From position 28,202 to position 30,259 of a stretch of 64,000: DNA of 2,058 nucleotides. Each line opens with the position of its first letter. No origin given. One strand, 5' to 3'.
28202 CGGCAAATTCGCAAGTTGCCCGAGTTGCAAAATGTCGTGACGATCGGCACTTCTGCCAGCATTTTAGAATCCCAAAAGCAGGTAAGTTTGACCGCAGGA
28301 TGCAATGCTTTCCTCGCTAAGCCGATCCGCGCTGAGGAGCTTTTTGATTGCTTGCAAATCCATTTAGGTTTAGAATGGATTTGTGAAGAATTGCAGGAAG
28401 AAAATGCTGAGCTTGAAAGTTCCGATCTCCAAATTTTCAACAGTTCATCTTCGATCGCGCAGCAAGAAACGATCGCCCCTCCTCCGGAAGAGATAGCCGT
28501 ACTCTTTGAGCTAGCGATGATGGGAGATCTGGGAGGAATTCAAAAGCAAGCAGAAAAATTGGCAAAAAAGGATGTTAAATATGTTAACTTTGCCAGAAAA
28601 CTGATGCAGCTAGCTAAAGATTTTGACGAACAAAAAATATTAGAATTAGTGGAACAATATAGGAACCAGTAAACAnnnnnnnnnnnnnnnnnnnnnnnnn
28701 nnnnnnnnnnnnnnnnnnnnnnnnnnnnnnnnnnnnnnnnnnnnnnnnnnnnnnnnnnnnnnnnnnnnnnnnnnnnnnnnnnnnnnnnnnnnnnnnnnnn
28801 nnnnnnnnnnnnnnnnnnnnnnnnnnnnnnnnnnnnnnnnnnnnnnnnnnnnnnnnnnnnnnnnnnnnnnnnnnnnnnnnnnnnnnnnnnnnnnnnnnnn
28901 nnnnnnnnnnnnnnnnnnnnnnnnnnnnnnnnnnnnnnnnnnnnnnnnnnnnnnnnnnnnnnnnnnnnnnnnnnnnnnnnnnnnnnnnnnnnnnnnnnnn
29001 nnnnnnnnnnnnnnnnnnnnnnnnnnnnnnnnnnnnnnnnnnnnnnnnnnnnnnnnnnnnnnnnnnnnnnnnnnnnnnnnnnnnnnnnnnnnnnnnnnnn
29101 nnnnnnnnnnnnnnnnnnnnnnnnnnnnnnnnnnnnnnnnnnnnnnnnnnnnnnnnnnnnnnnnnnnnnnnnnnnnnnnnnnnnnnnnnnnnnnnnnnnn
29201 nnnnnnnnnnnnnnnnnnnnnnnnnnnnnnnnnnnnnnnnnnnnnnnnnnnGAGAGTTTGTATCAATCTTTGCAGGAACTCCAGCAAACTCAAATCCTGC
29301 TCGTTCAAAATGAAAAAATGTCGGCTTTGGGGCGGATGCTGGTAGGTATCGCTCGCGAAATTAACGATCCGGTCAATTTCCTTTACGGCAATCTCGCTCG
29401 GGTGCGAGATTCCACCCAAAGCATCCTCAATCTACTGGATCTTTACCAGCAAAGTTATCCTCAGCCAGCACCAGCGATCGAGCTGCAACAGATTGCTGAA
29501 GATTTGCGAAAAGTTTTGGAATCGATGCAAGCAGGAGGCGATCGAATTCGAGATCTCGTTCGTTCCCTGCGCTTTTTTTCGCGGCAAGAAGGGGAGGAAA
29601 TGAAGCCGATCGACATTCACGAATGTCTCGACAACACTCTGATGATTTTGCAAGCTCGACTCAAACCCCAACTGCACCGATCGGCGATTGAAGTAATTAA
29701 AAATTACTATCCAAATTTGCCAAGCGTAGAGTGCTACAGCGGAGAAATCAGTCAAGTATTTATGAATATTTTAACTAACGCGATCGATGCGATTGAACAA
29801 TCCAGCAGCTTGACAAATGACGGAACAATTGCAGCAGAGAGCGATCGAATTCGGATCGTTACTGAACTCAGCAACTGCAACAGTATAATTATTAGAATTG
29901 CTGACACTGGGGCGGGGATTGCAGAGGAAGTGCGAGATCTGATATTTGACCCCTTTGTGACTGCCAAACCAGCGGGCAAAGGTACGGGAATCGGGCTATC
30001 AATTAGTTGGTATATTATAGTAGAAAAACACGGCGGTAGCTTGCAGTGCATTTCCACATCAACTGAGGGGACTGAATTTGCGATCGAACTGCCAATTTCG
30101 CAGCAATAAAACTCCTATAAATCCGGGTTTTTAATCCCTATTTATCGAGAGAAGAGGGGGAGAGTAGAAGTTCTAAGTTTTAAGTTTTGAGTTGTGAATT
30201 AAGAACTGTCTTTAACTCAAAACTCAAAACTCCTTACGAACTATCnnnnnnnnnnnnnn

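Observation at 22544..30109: Two-gene signalling operon: HstK-type kinase with six domains, followed 4 nt later by a hybrid kinase whose phospho-acceptor His is Arg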

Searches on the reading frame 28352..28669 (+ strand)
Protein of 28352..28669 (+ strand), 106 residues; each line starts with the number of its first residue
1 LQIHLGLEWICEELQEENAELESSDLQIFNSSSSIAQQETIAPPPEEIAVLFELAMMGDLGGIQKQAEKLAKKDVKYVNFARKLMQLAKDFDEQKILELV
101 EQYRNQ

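Call 33: search_protein_families(library=pfam, proteins=[window:28352-28669:+], max_evalue=1)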
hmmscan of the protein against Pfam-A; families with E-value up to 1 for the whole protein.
window:28352-28669:+ (106 aa): 0 families
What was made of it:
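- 28352..28669 (+): C-terminal tail: a ~44-residue linker predicted to be disordered, then a ~60-residue four-helix bundle (28484-28663). It contains no His and is HPt-like by fold only. No Pfam hit (call 33).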

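Call 47: find_homologous_proteins(query=window:28352-28669:+, max_evalue=0.001)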
Query window:28352-28669:+ (106 aa): 10 proteins with E <= 0.001 among 19 candidates.
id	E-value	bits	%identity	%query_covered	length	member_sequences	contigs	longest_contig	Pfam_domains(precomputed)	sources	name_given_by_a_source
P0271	2.8e-36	142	73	100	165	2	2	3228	PF00072.31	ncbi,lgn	-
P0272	1.8e-31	126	66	99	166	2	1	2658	PF00072.31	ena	-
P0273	3.2e-31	125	67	99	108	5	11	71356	-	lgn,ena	-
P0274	7.1e-31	124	66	99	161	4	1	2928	PF00072.31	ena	-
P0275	3.0e-30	122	64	99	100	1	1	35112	-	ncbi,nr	ncbi:MAG: hypothetical protein EAZ60_11330 [Oscillatoriales cyanobacterium]|nr:MAG: hypothetical pro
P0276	1.4e-23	101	64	87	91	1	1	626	-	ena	-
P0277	1.0e-22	98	70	69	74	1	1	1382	-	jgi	jgi:hypothetical protein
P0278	3.8e-16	77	64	66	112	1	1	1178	-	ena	-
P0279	1.6e-12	66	65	54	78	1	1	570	-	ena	-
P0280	4.9e-11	61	76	42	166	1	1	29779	PF00072.31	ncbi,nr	ncbi:MAG: response regulator [Microcoleus sp. SM1_3_4]|nr:response regulator [Microcoleus sp. SM1_3_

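Call 69: predict_structure(alignment_id=A2)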
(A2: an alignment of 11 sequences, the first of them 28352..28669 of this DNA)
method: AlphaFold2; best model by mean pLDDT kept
length: 106 residues; sequences in the alignment: 11
mean_pLDDT: 67.8   pTM: 0.54
mean pLDDT of the five models: 67.8, 65.8, 65.6, 65.4, 62.5
residues with pLDDT >= 90: 0; 70-90: 65; 50-70: 4; < 50: 37
segments of 3 or more residues with pLDDT < 50: 1-37
pLDDT, mean of each block of 10 residues (from residue 1): 38 42 41 47 84 87 87 81 83 82 77
secondary structure, 60 per line:
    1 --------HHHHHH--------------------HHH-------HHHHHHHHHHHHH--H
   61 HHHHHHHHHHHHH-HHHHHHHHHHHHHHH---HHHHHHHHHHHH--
elements in order: H9-14 H45-57 H60-73 H75-89 H93-104
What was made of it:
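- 28352..28669 (+): AF2 pLDDT 80-87 over the bundle (call 69).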

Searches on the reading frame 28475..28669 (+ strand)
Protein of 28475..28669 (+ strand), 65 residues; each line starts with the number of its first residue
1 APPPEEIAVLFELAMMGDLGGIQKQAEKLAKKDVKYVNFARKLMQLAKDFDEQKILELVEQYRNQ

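Call 74: search_solved_structures(query=A3, max_evalue=10, show_alignments=3)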
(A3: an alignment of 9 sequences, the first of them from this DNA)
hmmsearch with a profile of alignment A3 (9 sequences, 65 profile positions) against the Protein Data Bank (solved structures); distinct sequences matched with E-value up to 10: 16.
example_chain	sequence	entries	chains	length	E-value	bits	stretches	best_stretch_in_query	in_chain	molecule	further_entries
9vke_A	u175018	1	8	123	0.38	14.2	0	40-64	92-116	De novo designed zinc hydrolase 11-7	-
8any_A5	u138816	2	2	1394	0.48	13.9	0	3-33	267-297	Leucine-rich PPR motif-containing protein, mitochondrial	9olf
8i7r_a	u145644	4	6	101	0.64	13.5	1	22-54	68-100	Cilia- and flagella-associated protein 141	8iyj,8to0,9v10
6we3_A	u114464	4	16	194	0.77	13.2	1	26-58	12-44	Protein mono-ADP-ribosyltransferase PARP14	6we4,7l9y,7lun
5v7t_A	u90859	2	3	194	0.8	13.2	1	26-58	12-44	Poly [ADP-ribose] polymerase 14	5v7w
3goy_A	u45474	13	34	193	0.81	13.1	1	26-58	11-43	Poly [ADP-ribose] polymerase 14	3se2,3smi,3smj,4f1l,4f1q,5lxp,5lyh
4iff_A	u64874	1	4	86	0.88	13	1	24-51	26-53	Fusion of phage phi29 Gp7 protein and Cell division protein FtsB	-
1qgp_A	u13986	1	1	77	0.92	13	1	2-20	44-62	PROTEIN (DOUBLE STRANDED RNA ADENOSINE DEAMINASE)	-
4py4_A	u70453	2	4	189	1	12.8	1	27-58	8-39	Poly [ADP-ribose] polymerase 14 | Isoform 1 of Protein mono-ADP-ribosyltransferase PARP14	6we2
5zu1_A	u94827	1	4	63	1.1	12.7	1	2-20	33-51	Double-stranded RNA-specific adenosine deaminase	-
1col_A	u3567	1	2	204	1.2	12.6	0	31-58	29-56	COLICIN A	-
2acj_A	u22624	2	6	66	1.2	12.6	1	2-20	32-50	Double-stranded RNA-specific adenosine deaminase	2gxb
3irq_D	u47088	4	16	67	1.2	12.5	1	2-20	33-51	Double-stranded RNA-specific adenosine deaminase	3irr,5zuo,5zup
1qbj_A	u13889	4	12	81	1.3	12.4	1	2-20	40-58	PROTEIN (DOUBLE-STRANDED RNA SPECIFIC ADENOSINE DEAMINASE (ADAR1)) | Double-stranded RNA-specific adenosine deaminase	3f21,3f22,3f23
8v3l_A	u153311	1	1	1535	1.4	12.4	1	30-61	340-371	CCDC81B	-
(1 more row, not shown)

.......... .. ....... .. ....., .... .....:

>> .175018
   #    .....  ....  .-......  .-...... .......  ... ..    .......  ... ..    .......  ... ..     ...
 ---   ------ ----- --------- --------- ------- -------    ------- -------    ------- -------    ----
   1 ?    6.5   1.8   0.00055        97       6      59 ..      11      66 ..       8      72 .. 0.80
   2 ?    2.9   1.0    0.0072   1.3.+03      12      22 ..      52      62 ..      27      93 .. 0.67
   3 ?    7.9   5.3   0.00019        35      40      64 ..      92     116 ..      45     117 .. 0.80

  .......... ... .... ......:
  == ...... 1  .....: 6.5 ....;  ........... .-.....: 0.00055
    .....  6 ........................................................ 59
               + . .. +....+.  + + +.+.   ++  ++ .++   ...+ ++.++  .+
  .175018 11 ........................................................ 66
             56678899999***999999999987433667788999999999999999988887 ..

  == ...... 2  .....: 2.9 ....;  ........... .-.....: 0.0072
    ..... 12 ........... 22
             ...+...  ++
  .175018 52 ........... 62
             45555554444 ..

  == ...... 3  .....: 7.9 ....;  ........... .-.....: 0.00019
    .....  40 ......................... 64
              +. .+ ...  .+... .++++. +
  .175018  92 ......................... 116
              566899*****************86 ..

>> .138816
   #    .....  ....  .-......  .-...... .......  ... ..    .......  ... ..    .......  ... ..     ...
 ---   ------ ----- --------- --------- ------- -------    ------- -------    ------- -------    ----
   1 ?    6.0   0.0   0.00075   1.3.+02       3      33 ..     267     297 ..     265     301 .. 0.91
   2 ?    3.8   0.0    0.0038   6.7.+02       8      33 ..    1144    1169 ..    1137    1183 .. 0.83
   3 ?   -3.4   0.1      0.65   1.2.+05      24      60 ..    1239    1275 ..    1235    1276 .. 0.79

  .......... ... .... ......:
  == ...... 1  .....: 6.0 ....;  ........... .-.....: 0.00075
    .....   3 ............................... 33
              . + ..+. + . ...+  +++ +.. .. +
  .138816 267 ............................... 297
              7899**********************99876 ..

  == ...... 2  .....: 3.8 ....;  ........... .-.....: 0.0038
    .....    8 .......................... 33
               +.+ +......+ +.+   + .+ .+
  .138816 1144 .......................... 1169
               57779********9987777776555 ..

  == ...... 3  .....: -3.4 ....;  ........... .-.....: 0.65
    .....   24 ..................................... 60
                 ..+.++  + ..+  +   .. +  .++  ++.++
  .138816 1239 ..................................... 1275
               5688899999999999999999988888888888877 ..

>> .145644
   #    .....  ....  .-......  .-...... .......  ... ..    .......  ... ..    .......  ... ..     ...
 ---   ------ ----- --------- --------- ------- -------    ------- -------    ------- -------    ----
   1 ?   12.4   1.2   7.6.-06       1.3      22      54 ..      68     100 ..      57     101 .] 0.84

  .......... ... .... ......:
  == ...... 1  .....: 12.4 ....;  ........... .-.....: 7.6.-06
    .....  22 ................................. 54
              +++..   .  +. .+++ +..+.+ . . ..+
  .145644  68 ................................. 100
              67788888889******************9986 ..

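Call 76: find_homologous_proteins(query=A3, max_evalue=0.001)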
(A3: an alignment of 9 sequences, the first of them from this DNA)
Query A3 (9 sequences) (65 aa, profile of the alignment): 18 proteins with E <= 0.001 among 245 candidates.
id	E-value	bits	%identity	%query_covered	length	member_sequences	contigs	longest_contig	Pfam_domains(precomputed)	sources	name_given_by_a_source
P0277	4.9e-28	115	73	98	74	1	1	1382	-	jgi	jgi:hypothetical protein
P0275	3.3e-27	112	78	97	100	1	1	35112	-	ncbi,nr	ncbi:MAG: hypothetical protein EAZ60_11330 [Oscillatoriales cyanobacterium]|nr:MAG: hypothetical pro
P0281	2.6e-26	109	77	98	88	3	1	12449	-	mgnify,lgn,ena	mgnify:FL=1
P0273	3.1e-26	109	78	98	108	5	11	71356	-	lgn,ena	-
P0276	4.2e-26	109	78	97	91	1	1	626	-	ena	-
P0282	6.3e-23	98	73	98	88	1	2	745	-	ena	-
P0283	2.0e-22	97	61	94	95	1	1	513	-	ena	-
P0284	6.8e-22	95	45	85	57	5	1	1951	-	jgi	-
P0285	3.5e-21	93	48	97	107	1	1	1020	-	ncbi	ncbi:MAG TPA: hypothetical protein V6D04_00225, partial [Candidatus Obscuribacterales bacterium]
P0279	2.8e-20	90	65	88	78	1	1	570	-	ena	-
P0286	9.8e-20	88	80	78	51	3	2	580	-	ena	-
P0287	1.1e-18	85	50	95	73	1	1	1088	-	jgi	jgi:hypothetical protein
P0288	1.4e-18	85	44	95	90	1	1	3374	-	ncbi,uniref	ncbi:hypothetical protein, partial [Allocoleopsis sp.]|uniref:hypothetical protein n=1 Tax=Allocoleo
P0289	1.0e-17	82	47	95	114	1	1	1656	-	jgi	jgi:hypothetical protein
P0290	1.3e-17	81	49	97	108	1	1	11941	-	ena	-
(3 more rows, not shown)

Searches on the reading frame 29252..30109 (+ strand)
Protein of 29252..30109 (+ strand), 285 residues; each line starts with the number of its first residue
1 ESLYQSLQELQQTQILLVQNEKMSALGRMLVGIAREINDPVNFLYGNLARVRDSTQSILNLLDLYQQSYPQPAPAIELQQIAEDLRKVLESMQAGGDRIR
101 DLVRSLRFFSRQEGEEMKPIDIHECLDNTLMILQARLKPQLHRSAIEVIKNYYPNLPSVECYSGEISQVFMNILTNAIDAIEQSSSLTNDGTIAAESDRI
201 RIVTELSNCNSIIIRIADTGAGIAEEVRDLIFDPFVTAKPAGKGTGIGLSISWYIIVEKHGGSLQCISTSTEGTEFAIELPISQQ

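Call 31: search_solved_structures(query=window:29252-30109:+, max_evalue=0.00001, show_alignments=4)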
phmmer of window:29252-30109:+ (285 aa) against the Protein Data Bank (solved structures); distinct sequences matched with E-value up to 0.00001: 27.
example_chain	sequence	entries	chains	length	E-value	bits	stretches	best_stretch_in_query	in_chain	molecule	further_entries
5idj_A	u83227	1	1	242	1.7e-22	83.4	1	89-283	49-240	Histidine kinase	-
8vc9_A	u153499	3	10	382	1.6e-19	73.7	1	86-282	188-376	Leptospira virulence regulator B (LvrB) | histidine kinase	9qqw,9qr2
9jfj_A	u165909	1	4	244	6.3e-17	65.2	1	89-283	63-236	Sensor histidine kinase ZraS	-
5idm_A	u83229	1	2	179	8.7e-17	64.7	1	138-283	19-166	Cell cycle histidine kinase CckA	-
9qjg_A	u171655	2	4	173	2.5e-15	59.9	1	119-282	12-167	histidine kinase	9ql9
8f71_A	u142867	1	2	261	1.4e-12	50.9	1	85-284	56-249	Histidine kinase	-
4gcz_A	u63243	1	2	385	5.8e-12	48.9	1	7-283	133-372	Blue-light photoreceptor, Sensor protein fixL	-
8a7f_A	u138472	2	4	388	6e-12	48.9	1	7-283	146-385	Putative Sensory box protein,Sensor protein FixL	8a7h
8a3u_A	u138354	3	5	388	6e-12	48.9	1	7-283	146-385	Putative Sensory box protein,Sensor protein FixL | Putative Sensory box protein,Putative Sensory box protein,Sensor protein FixL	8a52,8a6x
3a0r_A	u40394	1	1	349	1.6e-11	47.5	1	158-282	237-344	Sensor protein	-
1r62_A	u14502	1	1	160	6.5e-11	45.5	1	145-283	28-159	Nitrogen regulation protein NR(II)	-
7z8n_A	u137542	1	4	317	1.9e-10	43.9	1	86-282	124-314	Histidine kinase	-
3d36_A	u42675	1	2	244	3e-10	43.3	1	138-283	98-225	Sporulation kinase B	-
6paj_A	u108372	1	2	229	4.5e-10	42.7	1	77-281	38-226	Sensor protein SrrB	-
9p6i_A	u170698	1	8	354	7.4e-10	42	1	174-285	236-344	histidine kinase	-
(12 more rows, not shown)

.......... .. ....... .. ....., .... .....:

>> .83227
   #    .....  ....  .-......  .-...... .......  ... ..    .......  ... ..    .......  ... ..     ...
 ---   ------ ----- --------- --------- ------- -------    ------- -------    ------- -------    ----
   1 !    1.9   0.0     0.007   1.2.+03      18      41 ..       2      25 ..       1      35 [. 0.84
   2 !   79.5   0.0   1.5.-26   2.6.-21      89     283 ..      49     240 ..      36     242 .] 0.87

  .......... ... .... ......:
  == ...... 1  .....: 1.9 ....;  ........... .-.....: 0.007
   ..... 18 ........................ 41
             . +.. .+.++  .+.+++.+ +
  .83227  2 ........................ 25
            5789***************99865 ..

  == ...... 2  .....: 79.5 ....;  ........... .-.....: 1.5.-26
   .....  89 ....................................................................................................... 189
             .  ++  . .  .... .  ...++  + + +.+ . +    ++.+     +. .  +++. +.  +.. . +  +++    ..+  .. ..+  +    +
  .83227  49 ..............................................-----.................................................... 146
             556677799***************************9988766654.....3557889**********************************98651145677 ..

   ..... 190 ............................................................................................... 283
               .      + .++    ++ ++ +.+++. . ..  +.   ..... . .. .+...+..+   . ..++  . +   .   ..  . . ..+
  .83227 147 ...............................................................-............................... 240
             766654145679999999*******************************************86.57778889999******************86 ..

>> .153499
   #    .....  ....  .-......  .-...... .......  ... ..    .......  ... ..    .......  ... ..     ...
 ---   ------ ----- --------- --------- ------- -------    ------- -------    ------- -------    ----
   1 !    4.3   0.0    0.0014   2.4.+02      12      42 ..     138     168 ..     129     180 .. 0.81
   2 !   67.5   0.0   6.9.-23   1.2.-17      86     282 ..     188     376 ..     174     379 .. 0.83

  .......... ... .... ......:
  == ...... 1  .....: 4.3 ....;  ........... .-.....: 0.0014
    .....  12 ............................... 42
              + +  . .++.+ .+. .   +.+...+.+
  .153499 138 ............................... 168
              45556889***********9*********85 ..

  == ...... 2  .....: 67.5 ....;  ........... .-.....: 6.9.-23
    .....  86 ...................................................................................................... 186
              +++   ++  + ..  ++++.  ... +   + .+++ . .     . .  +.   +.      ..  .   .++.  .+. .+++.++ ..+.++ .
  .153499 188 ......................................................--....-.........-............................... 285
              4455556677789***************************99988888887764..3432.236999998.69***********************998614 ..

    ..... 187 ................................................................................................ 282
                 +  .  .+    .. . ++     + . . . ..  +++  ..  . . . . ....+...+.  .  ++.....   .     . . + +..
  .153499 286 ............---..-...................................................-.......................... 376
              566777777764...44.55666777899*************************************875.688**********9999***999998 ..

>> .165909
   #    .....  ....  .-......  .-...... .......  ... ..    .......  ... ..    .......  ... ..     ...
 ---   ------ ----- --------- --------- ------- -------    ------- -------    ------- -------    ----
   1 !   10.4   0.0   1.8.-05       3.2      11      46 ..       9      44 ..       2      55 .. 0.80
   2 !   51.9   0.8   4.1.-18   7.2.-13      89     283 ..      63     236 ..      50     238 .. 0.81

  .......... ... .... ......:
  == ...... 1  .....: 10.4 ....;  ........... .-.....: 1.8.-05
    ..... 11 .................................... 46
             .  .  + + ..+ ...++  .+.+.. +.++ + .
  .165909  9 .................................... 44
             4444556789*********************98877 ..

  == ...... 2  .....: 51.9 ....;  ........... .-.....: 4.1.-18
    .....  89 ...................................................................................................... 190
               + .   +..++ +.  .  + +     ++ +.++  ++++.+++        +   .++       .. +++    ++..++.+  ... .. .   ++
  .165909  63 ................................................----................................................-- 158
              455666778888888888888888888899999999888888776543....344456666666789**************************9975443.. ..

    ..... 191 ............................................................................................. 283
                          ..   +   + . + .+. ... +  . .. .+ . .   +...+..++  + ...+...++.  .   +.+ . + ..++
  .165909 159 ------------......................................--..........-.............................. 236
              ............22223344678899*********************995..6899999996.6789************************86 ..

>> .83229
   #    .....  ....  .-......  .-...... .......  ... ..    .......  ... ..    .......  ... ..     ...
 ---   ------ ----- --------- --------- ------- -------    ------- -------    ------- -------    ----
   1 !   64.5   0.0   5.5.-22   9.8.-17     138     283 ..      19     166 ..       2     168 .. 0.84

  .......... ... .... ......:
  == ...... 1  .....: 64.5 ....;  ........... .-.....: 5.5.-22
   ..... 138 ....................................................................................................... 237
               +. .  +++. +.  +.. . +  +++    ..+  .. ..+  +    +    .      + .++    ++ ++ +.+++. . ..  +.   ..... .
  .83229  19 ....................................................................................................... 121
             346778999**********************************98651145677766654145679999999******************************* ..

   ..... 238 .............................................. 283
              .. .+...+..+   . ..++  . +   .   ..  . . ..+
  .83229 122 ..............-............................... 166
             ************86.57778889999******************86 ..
